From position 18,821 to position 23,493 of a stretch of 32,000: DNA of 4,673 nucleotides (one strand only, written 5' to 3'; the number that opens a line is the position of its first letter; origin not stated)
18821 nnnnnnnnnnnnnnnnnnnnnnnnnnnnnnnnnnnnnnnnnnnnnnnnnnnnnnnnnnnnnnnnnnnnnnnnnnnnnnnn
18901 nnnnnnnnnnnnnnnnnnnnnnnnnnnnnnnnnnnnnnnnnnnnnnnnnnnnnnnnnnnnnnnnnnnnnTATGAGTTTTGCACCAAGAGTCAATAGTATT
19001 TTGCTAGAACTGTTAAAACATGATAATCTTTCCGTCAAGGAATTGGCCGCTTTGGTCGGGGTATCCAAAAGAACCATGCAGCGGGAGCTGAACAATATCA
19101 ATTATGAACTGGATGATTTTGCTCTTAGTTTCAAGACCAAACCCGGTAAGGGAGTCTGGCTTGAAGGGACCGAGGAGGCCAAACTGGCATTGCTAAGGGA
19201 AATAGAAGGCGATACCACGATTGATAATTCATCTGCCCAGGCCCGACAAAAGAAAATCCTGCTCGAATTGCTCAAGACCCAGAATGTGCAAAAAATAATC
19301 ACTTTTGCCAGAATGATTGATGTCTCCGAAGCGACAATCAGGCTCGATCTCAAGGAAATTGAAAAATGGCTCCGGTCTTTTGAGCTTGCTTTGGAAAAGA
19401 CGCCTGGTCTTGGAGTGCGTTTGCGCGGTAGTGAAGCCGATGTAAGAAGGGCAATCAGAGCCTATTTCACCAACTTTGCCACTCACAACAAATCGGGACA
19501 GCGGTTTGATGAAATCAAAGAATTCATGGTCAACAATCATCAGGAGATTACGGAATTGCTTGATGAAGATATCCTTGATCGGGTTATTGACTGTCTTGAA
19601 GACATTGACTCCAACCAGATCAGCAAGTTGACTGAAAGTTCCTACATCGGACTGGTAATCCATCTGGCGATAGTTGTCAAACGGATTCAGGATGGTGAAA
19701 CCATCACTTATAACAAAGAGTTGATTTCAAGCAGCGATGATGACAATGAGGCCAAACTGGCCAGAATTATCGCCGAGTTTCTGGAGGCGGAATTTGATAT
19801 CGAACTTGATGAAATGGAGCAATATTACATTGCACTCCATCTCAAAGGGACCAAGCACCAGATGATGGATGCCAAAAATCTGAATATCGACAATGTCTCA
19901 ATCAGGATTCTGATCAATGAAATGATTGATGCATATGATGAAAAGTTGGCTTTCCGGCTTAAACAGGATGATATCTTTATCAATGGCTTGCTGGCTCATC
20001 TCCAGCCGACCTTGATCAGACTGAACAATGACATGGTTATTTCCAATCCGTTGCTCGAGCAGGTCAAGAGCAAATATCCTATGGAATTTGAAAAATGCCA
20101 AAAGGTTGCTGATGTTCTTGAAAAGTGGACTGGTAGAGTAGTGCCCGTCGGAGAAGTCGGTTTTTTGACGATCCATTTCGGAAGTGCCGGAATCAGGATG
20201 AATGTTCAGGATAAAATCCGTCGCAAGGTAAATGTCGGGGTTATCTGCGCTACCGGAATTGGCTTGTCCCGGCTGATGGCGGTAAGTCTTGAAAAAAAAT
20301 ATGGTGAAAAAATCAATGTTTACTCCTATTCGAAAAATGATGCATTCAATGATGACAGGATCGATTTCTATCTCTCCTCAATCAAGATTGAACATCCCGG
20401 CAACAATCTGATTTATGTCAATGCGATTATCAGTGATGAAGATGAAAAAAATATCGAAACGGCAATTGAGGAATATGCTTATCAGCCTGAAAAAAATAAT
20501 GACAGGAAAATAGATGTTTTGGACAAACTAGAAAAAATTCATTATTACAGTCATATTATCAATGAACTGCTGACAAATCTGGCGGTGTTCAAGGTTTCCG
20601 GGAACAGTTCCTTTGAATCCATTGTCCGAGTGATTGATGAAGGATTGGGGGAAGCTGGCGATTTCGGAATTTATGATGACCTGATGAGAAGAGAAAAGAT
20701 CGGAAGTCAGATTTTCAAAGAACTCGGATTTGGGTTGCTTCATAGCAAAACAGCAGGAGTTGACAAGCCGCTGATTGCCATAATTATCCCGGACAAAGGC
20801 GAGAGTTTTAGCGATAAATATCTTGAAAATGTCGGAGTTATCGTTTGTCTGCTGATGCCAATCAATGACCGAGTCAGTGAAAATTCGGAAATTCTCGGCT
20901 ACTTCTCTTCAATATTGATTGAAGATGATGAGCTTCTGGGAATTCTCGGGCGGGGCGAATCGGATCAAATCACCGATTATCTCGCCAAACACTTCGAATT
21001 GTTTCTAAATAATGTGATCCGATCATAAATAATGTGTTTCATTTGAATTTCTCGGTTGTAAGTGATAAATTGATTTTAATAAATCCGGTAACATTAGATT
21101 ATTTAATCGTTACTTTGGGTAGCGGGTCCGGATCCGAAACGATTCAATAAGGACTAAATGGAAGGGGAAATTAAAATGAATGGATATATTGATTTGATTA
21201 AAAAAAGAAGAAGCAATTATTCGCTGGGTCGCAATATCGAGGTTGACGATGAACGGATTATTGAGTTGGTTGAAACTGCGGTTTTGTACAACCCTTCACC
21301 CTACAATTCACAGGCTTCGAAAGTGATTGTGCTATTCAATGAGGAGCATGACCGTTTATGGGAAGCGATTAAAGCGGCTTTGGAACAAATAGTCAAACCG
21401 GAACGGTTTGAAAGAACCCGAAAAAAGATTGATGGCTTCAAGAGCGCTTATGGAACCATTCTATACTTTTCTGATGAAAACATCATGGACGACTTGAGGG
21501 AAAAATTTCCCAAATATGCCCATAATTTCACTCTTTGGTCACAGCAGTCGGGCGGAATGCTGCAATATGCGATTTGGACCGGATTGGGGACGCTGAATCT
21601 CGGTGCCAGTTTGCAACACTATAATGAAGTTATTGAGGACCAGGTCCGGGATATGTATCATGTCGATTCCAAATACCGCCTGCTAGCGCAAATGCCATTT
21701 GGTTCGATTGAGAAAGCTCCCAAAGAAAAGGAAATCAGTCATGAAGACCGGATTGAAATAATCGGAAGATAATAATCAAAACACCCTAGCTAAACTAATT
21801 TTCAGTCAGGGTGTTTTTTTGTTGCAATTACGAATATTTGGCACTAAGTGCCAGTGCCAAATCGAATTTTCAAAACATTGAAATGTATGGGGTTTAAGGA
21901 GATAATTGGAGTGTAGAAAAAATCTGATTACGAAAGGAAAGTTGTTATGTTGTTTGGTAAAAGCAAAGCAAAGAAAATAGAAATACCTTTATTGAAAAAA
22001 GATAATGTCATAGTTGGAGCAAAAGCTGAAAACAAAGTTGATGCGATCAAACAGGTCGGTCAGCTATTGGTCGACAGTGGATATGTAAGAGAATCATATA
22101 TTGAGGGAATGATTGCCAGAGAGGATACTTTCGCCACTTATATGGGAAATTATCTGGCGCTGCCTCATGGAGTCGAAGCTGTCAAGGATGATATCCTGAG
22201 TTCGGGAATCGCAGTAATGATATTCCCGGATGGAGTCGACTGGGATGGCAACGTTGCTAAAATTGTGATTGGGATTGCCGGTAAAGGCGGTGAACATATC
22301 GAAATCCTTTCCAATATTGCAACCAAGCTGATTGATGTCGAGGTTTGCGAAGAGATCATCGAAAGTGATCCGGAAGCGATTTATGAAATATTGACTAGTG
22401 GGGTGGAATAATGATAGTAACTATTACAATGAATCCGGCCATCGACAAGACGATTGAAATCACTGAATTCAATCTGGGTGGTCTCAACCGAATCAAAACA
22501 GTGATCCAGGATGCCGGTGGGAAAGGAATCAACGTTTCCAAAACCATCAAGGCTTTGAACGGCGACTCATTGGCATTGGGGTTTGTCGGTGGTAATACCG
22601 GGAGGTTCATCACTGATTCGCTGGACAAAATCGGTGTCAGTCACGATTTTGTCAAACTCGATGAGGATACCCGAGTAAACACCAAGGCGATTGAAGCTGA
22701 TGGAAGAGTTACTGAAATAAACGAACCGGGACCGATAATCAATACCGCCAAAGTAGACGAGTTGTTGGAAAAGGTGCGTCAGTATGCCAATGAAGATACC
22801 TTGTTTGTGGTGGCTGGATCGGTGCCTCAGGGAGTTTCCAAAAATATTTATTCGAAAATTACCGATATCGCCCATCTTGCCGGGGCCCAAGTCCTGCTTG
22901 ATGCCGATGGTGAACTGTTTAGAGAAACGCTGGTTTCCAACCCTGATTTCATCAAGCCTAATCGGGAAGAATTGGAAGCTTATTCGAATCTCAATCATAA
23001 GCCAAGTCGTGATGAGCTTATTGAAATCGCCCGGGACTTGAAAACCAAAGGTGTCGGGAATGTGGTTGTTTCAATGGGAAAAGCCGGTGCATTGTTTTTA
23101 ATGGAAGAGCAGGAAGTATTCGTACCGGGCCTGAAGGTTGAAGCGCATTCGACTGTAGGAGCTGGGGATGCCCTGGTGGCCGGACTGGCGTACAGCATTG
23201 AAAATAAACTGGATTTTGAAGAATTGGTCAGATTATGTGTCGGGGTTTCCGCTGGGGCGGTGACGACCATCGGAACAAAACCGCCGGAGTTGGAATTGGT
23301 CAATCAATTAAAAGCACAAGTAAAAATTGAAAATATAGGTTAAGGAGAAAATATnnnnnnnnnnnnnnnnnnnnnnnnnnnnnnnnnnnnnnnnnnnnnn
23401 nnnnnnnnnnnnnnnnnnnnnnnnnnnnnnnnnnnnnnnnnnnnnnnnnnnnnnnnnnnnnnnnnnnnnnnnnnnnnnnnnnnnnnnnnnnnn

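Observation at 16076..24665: Mannitol-family PTS locus without mtlD: EIIA is followed by a FruK-like kinase and a SorE-like Zn dehydrogenase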

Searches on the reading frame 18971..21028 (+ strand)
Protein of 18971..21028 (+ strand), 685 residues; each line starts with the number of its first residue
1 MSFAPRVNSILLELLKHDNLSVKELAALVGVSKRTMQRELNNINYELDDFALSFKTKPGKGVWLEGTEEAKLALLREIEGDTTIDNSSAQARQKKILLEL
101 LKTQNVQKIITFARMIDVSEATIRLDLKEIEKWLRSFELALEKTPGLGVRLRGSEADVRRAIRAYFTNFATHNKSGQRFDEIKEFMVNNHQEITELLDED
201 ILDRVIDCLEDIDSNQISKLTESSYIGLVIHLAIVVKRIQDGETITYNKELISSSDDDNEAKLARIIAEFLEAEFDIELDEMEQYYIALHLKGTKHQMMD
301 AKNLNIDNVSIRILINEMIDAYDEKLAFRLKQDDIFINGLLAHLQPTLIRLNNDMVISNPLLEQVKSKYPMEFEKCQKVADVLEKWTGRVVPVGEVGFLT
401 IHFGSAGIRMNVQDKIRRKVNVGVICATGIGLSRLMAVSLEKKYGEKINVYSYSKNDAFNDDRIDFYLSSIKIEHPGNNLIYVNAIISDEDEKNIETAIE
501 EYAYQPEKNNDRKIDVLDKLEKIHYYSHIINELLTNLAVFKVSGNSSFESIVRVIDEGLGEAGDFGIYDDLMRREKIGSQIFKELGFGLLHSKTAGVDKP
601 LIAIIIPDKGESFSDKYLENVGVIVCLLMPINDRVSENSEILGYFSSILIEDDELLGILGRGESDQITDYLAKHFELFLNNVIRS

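Call 3: search_protein_families(library=pfam, proteins=[window:18971-21028:+])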
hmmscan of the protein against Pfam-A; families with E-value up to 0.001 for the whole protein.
window:18971-21028:+ (685 aa): 5 families
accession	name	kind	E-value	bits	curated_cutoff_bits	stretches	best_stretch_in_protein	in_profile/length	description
PF00874.25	PRD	-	2.7e-35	121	23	2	317-406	2-90/90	PRD domain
PF05043.19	Mga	-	1.3e-16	61.3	21.1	2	10-68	21-76/87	Mga helix-turn-helix domain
PF08279.18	HTH_11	-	1.7e-12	47.4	25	2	92-150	1-55/55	HTH domain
PF08220.18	HTH_DeoR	-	5.6e-11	42.5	21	2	6-43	1-38/57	DeoR-like helix-turn-helix domain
PF00359.27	PTS_EIIA_2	-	3.1e-08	34.2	27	1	566-673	39-143/144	Phosphoenolpyruvate-dependent sugar phosphotransferase system, EIIA 2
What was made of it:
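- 18971..21028 (+): MtlR-type PRD-containing transcriptional activator (HTH/Mga, PRD, PRD, EIIA-like). Call 3.
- Checked: The regulator (18971-21028) has HTH/Mga, two PRD domains and a C-terminal EIIA_2 domain (call 3).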

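Call 4: search_protein_families(library=ncbifam, proteins=[window:18971-21028:+])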
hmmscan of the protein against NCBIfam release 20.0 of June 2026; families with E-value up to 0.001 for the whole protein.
window:18971-21028:+ (685 aa): 13 families
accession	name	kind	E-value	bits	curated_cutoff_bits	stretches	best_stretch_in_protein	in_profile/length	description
NF047357.1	antiterm_GlcT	equivalog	8.4e-37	127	320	2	186-403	55-269/272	glucose PTS transporter transcription antiterminator GlcT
NF053736.1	AcpB_EbpR_MafR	subfamily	3.9e-29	102.3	130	1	10-500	11-481/481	AcpB/EbpR/MafR family transcriptional regulator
NF008597.0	PRK11564.1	equivalog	2.2e-13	49.8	304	1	88-405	12-328/426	stationary phase inducible protein CsiE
NF046042.1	LicT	equivalog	5.2e-13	48.9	300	1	314-415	73-172/273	BglG family transcription antiterminator LicT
NF007295.0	PRK09772.1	equivalog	1.5e-12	47.4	322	1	331-414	90-172/278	transcriptional antiterminator BglG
NF041397.1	TranRegGlpR_Halo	equivalog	6.8e-08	32.4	300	0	91-132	5-45/253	HTH-type transcriptional regulator GlpR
NF040887.2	trans_reg_YciT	exception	7.5e-06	25.7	450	0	91-151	3-57/246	DNA-binding transcriptional regulator YciT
NF049845.1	Xre_ParS_antitoxin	subfamily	1.3e-05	25.3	90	0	81-144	24-84/112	type II RES/Xre toxin-antitoxin system antitoxin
NF053735.1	glob_reg_MafR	equivalog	5.4e-05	22.2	450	1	10-169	14-161/472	global transcriptional activator MafR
TIGR00848.1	fruA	subfamily_domain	8e-05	22.5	103.5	1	568-653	40-124/129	fructose PTS transporter subunit IIA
NF007961.0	PRK10681.1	equivalog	8e-05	22.1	244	0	6-42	8-44/252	DNA-binding transcriptional repressor DeoR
NF007720.0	PRK10411.1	equivalog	0.0004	19.8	259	0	6-44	5-43/243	L-fucose operon activator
NF007366.0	PRK09863.1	equivalog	0.00042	18.9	426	1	12-150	10-135/586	putative frv operon regulatory protein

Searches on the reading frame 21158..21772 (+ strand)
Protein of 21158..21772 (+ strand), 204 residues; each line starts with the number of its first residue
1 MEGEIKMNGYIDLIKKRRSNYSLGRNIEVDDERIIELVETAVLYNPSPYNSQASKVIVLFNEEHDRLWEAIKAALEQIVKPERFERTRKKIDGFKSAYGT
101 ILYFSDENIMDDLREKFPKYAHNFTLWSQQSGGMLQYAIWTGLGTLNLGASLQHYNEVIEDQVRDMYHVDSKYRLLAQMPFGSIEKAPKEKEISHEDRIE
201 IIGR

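Call 3: search_protein_families(library=pfam, proteins=[window:21158-21772:+])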
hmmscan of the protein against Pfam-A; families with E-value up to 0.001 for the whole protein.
window:21158-21772:+ (204 aa): 1 family
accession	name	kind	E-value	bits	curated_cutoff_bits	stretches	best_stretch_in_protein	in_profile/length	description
PF00881.29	Nitroreductase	-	7.1e-16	59.3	23.5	1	14-182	1-166/167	Nitroreductase family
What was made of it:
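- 21158..21772 (+): Nitroreductase-family gene inserted between the two units. It is probably not part of the pathway and is followed by a hairpin and T-run at about 21780-21820. Pfam PF00881 (call 3).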

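Call 4: search_protein_families(library=ncbifam, proteins=[window:21158-21772:+])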
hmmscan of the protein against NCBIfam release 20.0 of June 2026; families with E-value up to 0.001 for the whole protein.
window:21158-21772:+ (204 aa): 0 families

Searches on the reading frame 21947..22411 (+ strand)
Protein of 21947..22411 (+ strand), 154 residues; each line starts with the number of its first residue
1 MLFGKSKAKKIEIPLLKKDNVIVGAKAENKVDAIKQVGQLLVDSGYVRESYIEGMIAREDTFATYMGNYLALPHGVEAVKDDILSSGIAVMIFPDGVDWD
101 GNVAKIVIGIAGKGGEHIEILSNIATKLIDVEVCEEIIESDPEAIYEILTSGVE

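Call 3: search_protein_families(library=pfam, proteins=[window:21947-22411:+])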
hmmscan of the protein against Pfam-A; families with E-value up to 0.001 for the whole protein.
window:21947-22411:+ (154 aa): 1 family
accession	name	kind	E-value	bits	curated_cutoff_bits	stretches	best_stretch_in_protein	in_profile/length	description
PF00359.27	PTS_EIIA_2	-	8.3e-32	110.6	27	1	15-150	2-142/144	Phosphoenolpyruvate-dependent sugar phosphotransferase system, EIIA 2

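Call 4: search_protein_families(library=ncbifam, proteins=[window:21947-22411:+])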
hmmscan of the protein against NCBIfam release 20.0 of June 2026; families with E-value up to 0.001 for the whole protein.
window:21947-22411:+ (154 aa): 9 families
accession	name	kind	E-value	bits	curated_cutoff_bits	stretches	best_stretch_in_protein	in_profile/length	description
NF008319.0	PRK11109.1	equivalog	1.2e-34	120.2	302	1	16-145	4-135/376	fused PTS fructose transporter subunit IIA/HPr protein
NF011663.0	PRK15083.1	subfamily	6.3e-31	107.1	589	1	15-150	496-635/639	PTS mannitol transporter subunit IICBA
NF010351.0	PRK13779.1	equivalog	8.1e-27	94.2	766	1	16-137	4-126/503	bifunctional PTS system fructose-specific transporter subunit IIA/HPr protein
TIGR00848.1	fruA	subfamily_domain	2.1e-16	60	103.5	1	15-136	1-128/129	fructose PTS transporter subunit IIA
NF007293.0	PRK09765.1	equivalog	4.3e-12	45.3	763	1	15-149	7-149/639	PTS 2-O-a-mannosyl-D-glycerate transporter subunit IIABC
TIGR01419.1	nitro_reg_IIA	equivalog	1.4e-10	41.2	138.7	1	15-150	5-144/145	PTS IIA-like nitrogen regulatory protein PtsN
NF007389.0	PRK09913.1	equivalog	3.7e-07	30.2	151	1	15-151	3-144/148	PTS fructose transporter subunit IIA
NF008145.0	PRK10896.1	equivalog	6e-05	22.8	221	1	52-151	51-155/161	PTS IIA-like nitrogen regulatory protein PtsN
NF007236.0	PRK09665.1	equivalog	0.00016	21.5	139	1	24-141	9-133/150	PTS galactitol transporter subunit IIA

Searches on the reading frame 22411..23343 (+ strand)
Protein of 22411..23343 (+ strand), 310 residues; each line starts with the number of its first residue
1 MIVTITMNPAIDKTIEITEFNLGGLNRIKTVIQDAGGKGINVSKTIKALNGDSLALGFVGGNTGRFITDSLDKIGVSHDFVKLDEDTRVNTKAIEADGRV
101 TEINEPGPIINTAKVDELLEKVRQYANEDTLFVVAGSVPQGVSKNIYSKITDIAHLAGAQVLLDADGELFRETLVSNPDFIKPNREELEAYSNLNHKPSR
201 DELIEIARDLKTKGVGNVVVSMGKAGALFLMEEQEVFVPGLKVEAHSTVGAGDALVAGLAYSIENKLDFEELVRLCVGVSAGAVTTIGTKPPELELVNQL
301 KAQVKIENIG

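Call 3: search_protein_families(library=pfam, proteins=[window:22411-23343:+])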
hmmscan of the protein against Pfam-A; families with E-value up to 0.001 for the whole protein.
window:22411-23343:+ (310 aa): 2 families
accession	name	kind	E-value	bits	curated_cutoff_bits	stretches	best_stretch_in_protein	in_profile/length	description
PF00294.29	PfkB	-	1.1e-57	196.1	25.8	1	6-292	2-298/302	pfkB family carbohydrate kinase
PF08543.17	Phos_pyr_kin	-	1.5e-06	28.2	27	1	157-274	99-222/246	Phosphomethylpyrimidine kinase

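Call 4: search_protein_families(library=ncbifam, proteins=[window:22411-23343:+])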
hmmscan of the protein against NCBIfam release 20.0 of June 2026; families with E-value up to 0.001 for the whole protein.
window:22411-23343:+ (310 aa): 24 families
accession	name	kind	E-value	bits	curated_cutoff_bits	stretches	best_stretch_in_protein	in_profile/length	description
TIGR03168.1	1-PFK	subfamily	1.6e-97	326.1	216.4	1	2-307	1-305/305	hexose kinase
TIGR03828.1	pfkB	equivalog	7.6e-97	324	292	1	2-307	1-305/305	1-phosphofructokinase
NF041320.1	pfkB_Halo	equivalog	4.1e-68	230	400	1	1-307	1-300/302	1-phosphofructokinase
NF007068.0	PRK09513.1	equivalog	4.3e-55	187.1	432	1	2-308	5-310/312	1-phosphofructokinase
NF010033.0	PRK13508.1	equivalog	2.2e-51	175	469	1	1-274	1-274/309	tagatose-6-phosphate kinase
TIGR01231.1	lacC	equivalog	1.3e-46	159.3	409.55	1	1-277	1-278/310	tagatose-6-phosphate kinase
NF007632.0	PRK10294.1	equivalog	7.2e-40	137.2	353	1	2-289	4-292/310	6-phosphofructokinase II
TIGR02152.1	D_ribokin_bact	equivalog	1.1e-24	87.4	299.65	1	31-291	30-288/298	ribokinase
TIGR02198.1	rfaE_dom_I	equivalog_domain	7.5e-20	71.3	345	1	32-292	44-305/315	D-glycero-beta-D-manno-heptose-7-phosphate kinase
NF008353.0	PRK11142.1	equivalog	1.5e-14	54.2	341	1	36-291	39-291/307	ribokinase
TIGR04382.1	myo_inos_iolC_N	equivalog_domain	1.7e-14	53.8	300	1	25-287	23-293/309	5-dehydro-2-deoxygluconokinase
NF006957.1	PRK09434.1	equivalog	8.2e-14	51.8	450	1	30-271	21-268/302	fructokinase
NF008454.0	PRK11316.1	equivalog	4.6e-13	48.6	521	1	27-302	42-314/475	bifunctional D-glycero-beta-D-manno-heptose-7-phosphate kinase/D-glycero-beta-D-manno-heptose 1-phosphate adenylyltransferase HldE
NF007355.0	PRK09850.1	equivalog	1.6e-12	47.1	540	1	177-299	180-302/313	pseudouridine kinase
NF053626.1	RibKinHalex1628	equivalog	1.7e-12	47.4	330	1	23-286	25-273/293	ATP-dependent ribose-1-phosphate kinase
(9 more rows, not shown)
